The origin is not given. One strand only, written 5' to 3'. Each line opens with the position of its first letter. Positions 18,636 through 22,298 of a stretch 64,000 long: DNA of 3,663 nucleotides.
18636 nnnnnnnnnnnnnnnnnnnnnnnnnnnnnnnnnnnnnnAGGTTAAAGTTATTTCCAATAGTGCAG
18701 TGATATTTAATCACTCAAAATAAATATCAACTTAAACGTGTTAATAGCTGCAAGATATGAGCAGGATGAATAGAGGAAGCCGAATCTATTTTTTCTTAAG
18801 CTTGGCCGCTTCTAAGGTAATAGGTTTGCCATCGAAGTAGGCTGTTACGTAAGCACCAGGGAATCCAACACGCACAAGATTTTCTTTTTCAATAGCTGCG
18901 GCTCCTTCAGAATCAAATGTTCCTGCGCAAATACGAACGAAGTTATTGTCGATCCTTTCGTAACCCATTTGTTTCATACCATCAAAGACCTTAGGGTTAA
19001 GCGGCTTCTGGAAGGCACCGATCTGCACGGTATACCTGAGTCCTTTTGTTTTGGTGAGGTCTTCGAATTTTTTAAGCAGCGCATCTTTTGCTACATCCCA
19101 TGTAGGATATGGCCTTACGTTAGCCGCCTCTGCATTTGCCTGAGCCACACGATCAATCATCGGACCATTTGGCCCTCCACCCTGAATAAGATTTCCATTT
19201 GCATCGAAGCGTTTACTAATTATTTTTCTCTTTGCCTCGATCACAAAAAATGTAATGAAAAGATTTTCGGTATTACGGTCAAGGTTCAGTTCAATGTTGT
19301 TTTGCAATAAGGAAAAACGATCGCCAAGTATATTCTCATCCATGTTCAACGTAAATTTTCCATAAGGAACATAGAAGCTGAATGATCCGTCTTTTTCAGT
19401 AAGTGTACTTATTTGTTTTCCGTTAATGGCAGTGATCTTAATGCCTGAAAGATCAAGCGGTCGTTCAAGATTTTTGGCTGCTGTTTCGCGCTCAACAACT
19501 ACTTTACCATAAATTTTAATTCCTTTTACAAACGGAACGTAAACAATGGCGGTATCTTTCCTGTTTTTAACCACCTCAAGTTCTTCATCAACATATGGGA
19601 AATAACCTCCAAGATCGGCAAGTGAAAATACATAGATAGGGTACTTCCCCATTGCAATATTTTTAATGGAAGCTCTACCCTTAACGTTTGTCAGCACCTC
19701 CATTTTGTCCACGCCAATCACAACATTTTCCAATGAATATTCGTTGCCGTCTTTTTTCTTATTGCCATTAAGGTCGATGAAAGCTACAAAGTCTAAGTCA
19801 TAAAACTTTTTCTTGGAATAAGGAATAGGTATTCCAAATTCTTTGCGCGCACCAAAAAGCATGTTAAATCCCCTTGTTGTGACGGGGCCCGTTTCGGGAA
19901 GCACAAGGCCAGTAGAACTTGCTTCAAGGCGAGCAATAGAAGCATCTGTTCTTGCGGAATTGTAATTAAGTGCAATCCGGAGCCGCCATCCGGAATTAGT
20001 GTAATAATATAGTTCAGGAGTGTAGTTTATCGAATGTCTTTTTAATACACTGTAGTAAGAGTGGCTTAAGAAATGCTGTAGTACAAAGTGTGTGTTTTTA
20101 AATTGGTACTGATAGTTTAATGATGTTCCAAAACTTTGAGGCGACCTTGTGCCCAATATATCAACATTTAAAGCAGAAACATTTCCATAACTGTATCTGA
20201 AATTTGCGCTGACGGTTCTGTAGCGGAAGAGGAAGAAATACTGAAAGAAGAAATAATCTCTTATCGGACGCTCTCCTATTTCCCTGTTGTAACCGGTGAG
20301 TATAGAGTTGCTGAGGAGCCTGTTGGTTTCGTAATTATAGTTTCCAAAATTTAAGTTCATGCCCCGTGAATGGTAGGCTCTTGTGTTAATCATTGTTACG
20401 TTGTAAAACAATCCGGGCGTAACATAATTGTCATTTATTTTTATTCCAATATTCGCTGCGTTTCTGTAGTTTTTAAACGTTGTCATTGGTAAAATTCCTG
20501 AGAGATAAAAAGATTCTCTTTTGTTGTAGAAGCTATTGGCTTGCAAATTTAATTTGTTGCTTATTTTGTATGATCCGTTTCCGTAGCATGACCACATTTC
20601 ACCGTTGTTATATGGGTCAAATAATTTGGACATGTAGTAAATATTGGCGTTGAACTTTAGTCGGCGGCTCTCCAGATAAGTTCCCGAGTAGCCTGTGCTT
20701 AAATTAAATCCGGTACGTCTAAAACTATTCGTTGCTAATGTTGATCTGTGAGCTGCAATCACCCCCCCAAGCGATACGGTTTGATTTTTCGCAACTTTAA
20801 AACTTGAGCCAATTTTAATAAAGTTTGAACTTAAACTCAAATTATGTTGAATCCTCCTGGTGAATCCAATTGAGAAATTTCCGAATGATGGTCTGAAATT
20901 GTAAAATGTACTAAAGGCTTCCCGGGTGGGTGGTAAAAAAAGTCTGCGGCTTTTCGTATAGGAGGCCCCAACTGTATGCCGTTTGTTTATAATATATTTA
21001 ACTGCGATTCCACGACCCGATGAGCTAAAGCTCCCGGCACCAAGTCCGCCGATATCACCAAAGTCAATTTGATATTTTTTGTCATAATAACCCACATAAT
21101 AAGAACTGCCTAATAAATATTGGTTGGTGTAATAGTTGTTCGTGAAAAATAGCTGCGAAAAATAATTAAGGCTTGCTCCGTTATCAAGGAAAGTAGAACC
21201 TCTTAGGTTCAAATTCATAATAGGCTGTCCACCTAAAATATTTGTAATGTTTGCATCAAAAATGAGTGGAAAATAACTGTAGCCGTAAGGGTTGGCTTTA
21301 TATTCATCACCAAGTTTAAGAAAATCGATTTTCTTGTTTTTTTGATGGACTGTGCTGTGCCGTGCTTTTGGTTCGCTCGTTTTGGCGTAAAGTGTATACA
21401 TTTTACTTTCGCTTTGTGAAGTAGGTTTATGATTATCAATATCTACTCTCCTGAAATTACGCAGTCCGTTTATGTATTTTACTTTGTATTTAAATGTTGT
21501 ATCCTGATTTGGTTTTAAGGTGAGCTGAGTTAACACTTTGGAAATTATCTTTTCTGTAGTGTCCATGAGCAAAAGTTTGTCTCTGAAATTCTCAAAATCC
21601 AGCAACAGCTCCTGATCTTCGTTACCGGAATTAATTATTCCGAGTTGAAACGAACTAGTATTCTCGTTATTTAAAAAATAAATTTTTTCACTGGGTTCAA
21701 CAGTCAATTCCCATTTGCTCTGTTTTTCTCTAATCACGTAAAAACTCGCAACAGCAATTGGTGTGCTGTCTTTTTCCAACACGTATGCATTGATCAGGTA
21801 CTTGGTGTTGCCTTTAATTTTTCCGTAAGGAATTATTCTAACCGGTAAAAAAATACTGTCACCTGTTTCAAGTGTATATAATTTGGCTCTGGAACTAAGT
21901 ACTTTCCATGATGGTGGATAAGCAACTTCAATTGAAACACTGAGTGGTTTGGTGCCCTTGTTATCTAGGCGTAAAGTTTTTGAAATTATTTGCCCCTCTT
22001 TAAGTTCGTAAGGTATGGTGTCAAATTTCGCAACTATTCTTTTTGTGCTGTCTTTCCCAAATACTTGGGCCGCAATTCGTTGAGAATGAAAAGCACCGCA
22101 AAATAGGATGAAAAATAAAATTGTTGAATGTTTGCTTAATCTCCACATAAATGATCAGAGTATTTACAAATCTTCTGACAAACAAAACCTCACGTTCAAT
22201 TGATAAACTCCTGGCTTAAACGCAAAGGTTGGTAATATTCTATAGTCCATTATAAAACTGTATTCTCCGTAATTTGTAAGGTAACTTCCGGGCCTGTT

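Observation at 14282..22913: Six-gene envelope locus that looks like an undescribed, peptidoglycan-anchored surface-structure assembly system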

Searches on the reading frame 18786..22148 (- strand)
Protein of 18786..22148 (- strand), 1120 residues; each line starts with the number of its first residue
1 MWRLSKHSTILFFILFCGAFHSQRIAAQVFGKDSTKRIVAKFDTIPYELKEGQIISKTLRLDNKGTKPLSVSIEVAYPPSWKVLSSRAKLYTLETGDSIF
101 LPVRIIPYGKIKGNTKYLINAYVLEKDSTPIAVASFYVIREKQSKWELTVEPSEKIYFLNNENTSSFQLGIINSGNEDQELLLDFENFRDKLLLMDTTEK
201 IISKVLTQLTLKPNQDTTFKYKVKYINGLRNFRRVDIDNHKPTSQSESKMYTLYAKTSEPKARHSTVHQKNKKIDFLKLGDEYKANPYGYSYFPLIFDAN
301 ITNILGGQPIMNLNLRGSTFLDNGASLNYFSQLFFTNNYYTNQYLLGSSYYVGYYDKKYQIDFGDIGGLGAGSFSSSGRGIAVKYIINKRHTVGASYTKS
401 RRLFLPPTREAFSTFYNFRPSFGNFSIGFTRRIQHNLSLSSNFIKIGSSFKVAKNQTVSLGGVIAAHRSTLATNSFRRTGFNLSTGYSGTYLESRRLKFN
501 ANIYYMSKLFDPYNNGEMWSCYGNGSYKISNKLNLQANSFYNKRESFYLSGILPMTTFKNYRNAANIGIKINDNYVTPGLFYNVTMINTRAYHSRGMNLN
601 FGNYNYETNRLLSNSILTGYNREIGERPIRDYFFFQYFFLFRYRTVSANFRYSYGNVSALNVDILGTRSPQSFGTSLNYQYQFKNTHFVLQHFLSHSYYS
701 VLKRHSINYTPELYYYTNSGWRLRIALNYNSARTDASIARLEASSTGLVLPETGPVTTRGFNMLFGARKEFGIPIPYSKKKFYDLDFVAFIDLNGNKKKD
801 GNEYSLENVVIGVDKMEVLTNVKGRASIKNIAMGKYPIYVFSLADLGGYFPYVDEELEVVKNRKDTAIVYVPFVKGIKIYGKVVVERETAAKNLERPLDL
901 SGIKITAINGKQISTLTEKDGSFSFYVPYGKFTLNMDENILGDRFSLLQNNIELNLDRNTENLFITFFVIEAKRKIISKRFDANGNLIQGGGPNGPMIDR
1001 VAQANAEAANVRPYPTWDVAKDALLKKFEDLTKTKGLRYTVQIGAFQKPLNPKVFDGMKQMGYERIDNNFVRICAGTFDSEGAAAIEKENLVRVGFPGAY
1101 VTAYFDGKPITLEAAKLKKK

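Call 3: search_protein_families(library=pfam, proteins=[window:18786-22148:-], max_evalue=1)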
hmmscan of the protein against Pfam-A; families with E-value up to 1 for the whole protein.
window:18786-22148:- (1120 aa): 6 families
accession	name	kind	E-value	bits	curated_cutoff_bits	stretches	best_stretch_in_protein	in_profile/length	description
PF13715.12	CarbopepD_reg_2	-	0.0042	17.5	32.2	1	900-936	14-50/88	CarboxypepD_reg-like domain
PF17802.7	SpaA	-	0.0064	17.1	23.1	0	797-837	6-55/91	Prealbumin-like fold domain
PF13620.12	CarboxypepD_reg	-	0.017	15.9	32.3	0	900-935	14-53/82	Carboxypeptidase regulatory-like domain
PF10633.15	NPCBM_assoc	-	0.037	14.7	24.4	1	56-106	8-59/78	NPCBM-associated, NEW3 domain of alpha-galactosidase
PF18079.6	AglB_L1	-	0.056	14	23.6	0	203-224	12-33/87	Archaeal glycosylation protein B long peripheral domain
PF09430.16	EMC7_beta-sandw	-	0.12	13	26.6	0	903-937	10-46/122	ER membrane protein complex subunit 7, beta-sandwich domain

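Call 4: search_protein_families(library=ncbifam, proteins=[window:18786-22148:-], max_evalue=1)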
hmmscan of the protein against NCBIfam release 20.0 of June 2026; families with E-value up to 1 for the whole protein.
window:18786-22148:- (1120 aa): 0 families

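Call 5: find_homologous_proteins(query=window:18786-22148:-, max_evalue=0.001)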
Query window:18786-22148:- (1120 aa): 29 proteins with E <= 0.001 among 8000 candidates.
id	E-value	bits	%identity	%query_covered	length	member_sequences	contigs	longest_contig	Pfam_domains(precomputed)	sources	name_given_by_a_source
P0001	0.0e+0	1568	62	98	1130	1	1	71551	-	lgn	-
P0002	0.0e+0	1207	49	97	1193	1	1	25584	-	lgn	-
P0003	0.0e+0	1204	50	97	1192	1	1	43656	PF13715.13,PF17802.8,PF13620.13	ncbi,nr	ncbi:MAG: hypothetical protein J0M08_10960 [Bacteroidetes bacterium]|nr:hypothetical protein [Bacter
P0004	0.0e+0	1154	47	100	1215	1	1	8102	-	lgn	-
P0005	0.0e+0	1148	48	99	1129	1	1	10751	-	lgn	-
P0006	0.0e+0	1146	50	99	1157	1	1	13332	PF13620.13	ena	-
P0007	0.0e+0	1126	49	97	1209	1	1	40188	-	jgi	jgi:hypothetical protein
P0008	0.0e+0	1098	47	99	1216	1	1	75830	-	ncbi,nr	ncbi:MAG: hypothetical protein HYU69_10850 [Bacteroidetes bacterium]|nr:hypothetical protein [Bacter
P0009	9.5e-245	833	39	96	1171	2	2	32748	-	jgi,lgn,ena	jgi:hypothetical protein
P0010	1.4e-239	816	38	99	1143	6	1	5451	-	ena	-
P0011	1.7e-239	816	37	96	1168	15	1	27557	-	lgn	-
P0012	3.4e-239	815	38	96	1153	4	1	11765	-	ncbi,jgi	jgi:hypothetical protein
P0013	4.4e-238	811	38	97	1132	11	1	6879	-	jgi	jgi:hypothetical protein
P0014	6.2e-225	767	41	84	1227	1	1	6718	-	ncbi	ncbi:MAG: hypothetical protein V1781_06255 [Bacteroidota bacterium]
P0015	5.0e-177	609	36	88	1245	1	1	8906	-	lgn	-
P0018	3.4e-141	490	32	85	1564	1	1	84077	-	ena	-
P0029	2.1e-76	276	29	58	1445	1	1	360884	-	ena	-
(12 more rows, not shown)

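Call 6: find_encoding_contigs(protein=P0001, flank=8000, max_places=2)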
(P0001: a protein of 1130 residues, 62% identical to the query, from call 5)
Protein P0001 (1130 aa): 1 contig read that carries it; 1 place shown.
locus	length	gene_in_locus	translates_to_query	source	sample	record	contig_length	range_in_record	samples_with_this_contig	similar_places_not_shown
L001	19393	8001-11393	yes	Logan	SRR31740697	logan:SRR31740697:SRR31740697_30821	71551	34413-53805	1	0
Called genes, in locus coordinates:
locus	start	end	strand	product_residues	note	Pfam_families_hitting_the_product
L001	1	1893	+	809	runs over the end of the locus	PF07676:PD40 (weak), PF05036:SPOR (faint)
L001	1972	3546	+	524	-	PF13432:TPR_16 (faint), PF07676:PD40 (faint)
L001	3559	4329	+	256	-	PF00929:RNase_T, PF13482:RNase_H_2 (faint), PF20600:ExoX-like_C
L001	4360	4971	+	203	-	PF01557:FAA_hydrolase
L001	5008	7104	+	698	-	PF17804:TSP_NTD, PF00595:PDZ, PF17820:PDZ_6 (weak), PF03572:Peptidase_S41, PF11818:DUF3340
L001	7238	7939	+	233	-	-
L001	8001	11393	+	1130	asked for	-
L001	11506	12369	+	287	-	PF00691:OmpA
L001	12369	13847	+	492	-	PF00691:OmpA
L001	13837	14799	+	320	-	-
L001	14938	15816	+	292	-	-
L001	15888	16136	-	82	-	PF03083:MtN3_slv, PF04193:PQ-loop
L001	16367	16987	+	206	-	-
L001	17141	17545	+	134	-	PF25056:DUF7793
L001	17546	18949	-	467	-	PF01565:FAD_binding_4, PF02913:FAD-oxidase_C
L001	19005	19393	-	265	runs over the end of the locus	PF04536:TPM_phosphatase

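Call 7: find_encoding_contigs(protein=P0018, flank=8000, max_places=2)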
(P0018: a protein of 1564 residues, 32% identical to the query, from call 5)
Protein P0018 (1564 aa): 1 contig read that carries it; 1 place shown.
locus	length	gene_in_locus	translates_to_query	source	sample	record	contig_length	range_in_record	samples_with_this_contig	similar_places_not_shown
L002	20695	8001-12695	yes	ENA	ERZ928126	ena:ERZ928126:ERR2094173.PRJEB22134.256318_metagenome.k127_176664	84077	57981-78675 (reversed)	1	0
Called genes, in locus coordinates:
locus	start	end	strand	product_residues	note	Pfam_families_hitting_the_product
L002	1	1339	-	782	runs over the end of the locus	PF17764:PriA_3primeBD, PF04851:ResIII, PF00270:DEAD, PF18319:Zn_ribbon_PriA, PF00271:Helicase_C, PF18074:PriA_C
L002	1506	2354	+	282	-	PF12146:Hydrolase_4, PF00561:Abhydrolase_1, PF12697:Abhydrolase_6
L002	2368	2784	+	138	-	PF08877:MepB-like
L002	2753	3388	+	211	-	-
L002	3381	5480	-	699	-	PF17191:RecG_wedge, PF01336:tRNA_anti-codon, PF00270:DEAD, PF04851:ResIII, PF00271:Helicase_C, PF19833:RecG_dom3_C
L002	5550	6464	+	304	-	-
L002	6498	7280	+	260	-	-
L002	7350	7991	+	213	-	-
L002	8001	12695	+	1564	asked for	-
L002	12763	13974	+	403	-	PF22458:RsmF-B_ferredox, PF01135:PCMT (weak), PF01209:Ubie_methyltran (weak), PF01728:FtsJ (faint), PF01189:Methyltr_RsmB-F, PF13847:Methyltransf_31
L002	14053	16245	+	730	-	PF04231:Endonuclease_1, PF00041:fn3, PF00932:LTD, PF18962:Por_Secre_tail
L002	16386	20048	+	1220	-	PF18076:FGAR-AT_N, PF18072:FGAR-AT_linker, PF02769:AIRS_C, PF22689:FGAR-AT_PurM_N-like, PF02769:AIRS_C, PF13507:GATase_5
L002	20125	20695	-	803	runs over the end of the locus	PF12704:MacB_PCD, PF02687:FtsX, PF12704:MacB_PCD, PF02687:FtsX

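Call 8: find_encoding_contigs(protein=P0029, flank=8000, max_places=2)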
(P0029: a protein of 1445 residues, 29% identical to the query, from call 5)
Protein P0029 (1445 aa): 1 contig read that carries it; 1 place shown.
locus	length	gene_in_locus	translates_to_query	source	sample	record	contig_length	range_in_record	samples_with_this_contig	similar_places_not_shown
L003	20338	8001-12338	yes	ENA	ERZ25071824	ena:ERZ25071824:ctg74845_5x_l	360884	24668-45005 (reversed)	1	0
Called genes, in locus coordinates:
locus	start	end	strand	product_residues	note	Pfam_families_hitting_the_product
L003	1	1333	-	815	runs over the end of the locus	PF17764:PriA_3primeBD, PF00270:DEAD, PF04851:ResIII, PF18319:Zn_ribbon_PriA, PF00271:Helicase_C, PF18074:PriA_C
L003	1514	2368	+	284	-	PF00561:Abhydrolase_1, PF12146:Hydrolase_4, PF12697:Abhydrolase_6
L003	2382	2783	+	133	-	PF08877:MepB-like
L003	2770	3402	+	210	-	-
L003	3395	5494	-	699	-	PF17191:RecG_wedge, PF01336:tRNA_anti-codon, PF00270:DEAD, PF04851:ResIII, PF22590:Cas3-like_C_2 (faint), PF00271:Helicase_C, PF19833:RecG_dom3_C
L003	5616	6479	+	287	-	-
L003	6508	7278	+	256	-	-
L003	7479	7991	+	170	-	-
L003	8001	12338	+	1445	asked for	-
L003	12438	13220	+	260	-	-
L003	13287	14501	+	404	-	PF22458:RsmF-B_ferredox, PF01209:Ubie_methyltran (weak), PF01728:FtsJ (weak), PF01189:Methyltr_RsmB-F, PF13847:Methyltransf_31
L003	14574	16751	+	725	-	PF04231:Endonuclease_1, PF00041:fn3, PF00932:LTD, PF18962:Por_Secre_tail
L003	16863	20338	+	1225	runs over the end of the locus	PF18076:FGAR-AT_N, PF18072:FGAR-AT_linker, PF02769:AIRS_C, PF22689:FGAR-AT_PurM_N-like, PF02769:AIRS_C, PF13507:GATase_5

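Call 24: search_solved_structures(query=A3, max_evalue=10, show_alignments=0)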
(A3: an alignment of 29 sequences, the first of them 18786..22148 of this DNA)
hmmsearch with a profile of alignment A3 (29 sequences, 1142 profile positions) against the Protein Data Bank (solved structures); distinct sequences matched with E-value up to 10: 1.
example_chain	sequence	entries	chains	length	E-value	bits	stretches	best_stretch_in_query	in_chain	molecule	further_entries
1x60_A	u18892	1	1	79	0.06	14.2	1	1057-1120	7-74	Sporulation-specific N-acetylmuramoyl-L-alanine amidase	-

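Call 55: predict_structure(alignment_id=A3)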
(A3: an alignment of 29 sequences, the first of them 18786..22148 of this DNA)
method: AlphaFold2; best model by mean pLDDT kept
length: 1120 residues; sequences in the alignment: 29
mean_pLDDT: 80.5   pTM: 0.53
mean pLDDT of the five models: 80.5, 78.2, 78.1, 76.7, 76.2
residues with pLDDT >= 90: 321; 70-90: 605; 50-70: 118; < 50: 76
segments of 3 or more residues with pLDDT < 50: 1-35, 263-265, 740-749, 975-982, 984-996
pLDDT, mean of each block of 10 residues (from residue 1): 33 35 26 54 74 82 82 84 79 84 80 78 82 84 85 87 88 86 74 80 77 86 77 83 66 85 62 89 82 88 74 89 87 72 65 92 83 80 93 92 75 94 93 91 95 92 94 86 96 89 95 91 95 94 85 77 95 92 88 92 84 94 74 92 94 78 58 94 90 94 89 90 92 71 44 72 90 79 88 83 89 90 89 88 85 83 63 87 75 61 81 81 85 84 77 82 85 52 43 50 76 58 76 83 85 77 83 86 86 81 86 72
secondary structure, 60 per line:
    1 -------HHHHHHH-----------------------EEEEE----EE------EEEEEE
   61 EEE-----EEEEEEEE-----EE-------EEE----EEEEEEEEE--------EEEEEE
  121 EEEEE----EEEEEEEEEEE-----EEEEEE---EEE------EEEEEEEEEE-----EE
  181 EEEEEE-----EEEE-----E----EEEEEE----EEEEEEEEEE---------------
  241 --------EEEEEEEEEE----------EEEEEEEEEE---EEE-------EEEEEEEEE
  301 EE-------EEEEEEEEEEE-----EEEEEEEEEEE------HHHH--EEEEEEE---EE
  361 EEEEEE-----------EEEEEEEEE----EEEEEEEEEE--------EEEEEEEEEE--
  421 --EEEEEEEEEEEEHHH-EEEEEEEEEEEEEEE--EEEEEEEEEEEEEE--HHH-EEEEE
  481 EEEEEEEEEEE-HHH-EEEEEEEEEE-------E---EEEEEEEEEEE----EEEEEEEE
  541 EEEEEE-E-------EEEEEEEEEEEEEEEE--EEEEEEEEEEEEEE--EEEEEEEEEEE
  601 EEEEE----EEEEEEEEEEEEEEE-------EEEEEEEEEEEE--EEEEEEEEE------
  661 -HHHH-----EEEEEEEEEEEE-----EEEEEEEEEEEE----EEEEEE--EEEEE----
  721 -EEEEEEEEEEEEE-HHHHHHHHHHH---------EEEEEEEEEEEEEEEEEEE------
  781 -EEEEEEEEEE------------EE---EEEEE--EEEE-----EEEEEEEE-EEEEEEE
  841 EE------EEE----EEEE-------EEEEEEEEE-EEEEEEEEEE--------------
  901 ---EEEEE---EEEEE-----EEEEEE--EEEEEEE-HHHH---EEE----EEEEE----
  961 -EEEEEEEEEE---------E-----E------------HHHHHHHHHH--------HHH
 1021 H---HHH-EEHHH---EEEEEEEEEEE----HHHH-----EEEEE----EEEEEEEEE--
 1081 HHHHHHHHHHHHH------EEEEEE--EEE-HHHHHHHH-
elements in order (helices of 4 or more, strands of 3 or more residues): H8-14 E38-42 E55-63 E69-76 E91-93 E98-106 E115-125 E130-140 E146-151 E155-157 E164-173 E179-186 E192-195 E206-211 E216-225 E249-258 E269-278 E282-284 E292-302 E310-320 E326-336 H343-346 E349-355 E359-366 E378-386 E391-400 E409-418 E423-434 E439-453 E456-469 E476-491 E497-506 E518-528 E533-546 E556-571 E574-587 E590-605 E610-624 E632-643 E646-654 H662-665 E671-682 E688-699 E704-709 E712-716 E722-734 H736-746 E756-774 E782-791 E809-813 E816-819 E825-832 E834-842 E849-851 E856-859 E867-875 E877-886 E904-908 E912-916 E922-927 E930-936 H938-941 E945-947 E952-956 E962-971 H1000-1009 H1018-1021 E1037-1047 H1052-1055 E1061-1065 E1070-1078 H1081-1093 E1100-1105 E1108-1110 H1112-1119

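Call 58: fold_search(model_id=the predicted structure, library=pdb)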
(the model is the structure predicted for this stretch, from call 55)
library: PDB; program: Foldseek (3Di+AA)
matches with E <= 10: 1128; with E <= 0.001: 276
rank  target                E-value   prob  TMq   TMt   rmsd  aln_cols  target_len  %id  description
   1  9fy9_D                1.2e-12  1.00  0.25  0.37  13.3       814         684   11  Cryo-EM structure of the type 1 chaperone-usher pilus FimD-tip complex (FimDHGFC) - Conformer 1 (released 2025-06-04)
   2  3rfz_E                3.4e-12  1.00  0.24  0.33  18.0       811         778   10  Crystal structure of the FimD usher bound to its cognate FimC:FimH substrate (released 2011-06-01)
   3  9fxs_D                3.5e-12  1.00  0.25  0.39  14.6       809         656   10  Cryo-EM structure of the type 1 pilus complex including pilus rod and FimI-bound assembly platform after incorporation (released 2025-06-04)
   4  3rfz_B                1.1e-11  1.00  0.25  0.33  17.9       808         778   10  Crystal structure of the FimD usher bound to its cognate FimC:FimH substrate (released 2011-06-01)
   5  9bog_D                2.2e-11  1.00  0.24  0.31  15.8       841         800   10  Structural basis for adhesin secretion by the outer-membrane usher in type 1 pili (released 2024-10-09)
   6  9fx8_D                6.5e-11  1.00  0.23  0.35  18.6       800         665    9  Cryo-EM structure of the FimI-bound type 1 pilus assembly platform complex - Local refinement (released 2025-06-04)
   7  7lhh_C                1.9e-10  1.00  0.23  0.29  18.0       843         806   12  Cryo-EM structure of E. coli P pilus tip assembly intermediate PapC-PapD-PapK-PapG in the second conformation (released 2021-08-11)
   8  6vjb                  1.9e-10  1.00  0.09  0.08  33.9      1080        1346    9  Crystal structure of a catalytically inactive CXC Chemokine-degrading protease SpyCEP from Streptococcus pyogenes (released 2020-04-15)
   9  7lhg_C                3.8e-10  1.00  0.24  0.31  20.1       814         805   12  Cryo-EM structure of E. coli P pilus tip assembly intermediate PapC-PapD-PapK-PapG in the first conformation (released 2021-08-11)
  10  5xyr                  5.0e-10  1.00  0.10  0.08  35.3      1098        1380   10  Crystal structure of a serine protease from Streptococcus species (released 2018-08-08)
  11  7som_D                2.3e-09  1.00  0.10  0.08  51.7      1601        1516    8  Ciliary C2 central pair apparatus isolated from Chlamydomonas reinhardtii (released 2022-04-13)
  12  9ijj_h                3.1e-08  0.98  0.09  0.08  52.9      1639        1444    6  In situ structure of the central apparatus in mouse sperm axoneme. (released 2025-06-04)
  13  7sqc_F0               1.2e-07  1.00  0.08  0.25  20.3       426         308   12  Ciliary C1 central pair apparatus isolated from Chlamydomonas reinhardtii (released 2022-04-13)
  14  9ijj_4H               1.5e-07  0.99  0.10  0.04  78.3      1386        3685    7  In situ structure of the central apparatus in mouse sperm axoneme. (released 2025-06-04)
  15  7sqc_F1               1.6e-07  1.00  0.10  0.19  25.7       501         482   10  Ciliary C1 central pair apparatus isolated from Chlamydomonas reinhardtii (released 2022-04-13)
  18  6cd2_C                2.6e-07  1.00  0.20  0.28  16.8       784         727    9  Crystal structure of the PapC usher bound to the chaperone-adhesin PapD-PapG (released 2018-10-03)
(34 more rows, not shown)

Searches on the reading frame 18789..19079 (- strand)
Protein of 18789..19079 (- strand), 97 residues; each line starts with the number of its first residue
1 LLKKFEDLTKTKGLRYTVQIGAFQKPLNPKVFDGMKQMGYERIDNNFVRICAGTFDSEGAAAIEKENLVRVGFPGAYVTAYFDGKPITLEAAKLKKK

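Call 71: search_protein_families(library=pfam, proteins=[window:18789-19079:-], max_evalue=10)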
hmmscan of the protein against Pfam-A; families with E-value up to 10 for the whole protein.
seq(97 aa): 1 family
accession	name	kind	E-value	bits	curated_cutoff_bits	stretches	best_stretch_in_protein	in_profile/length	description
PF05036.18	SPOR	-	0.016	16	21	1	15-78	4-74/76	SPOR domain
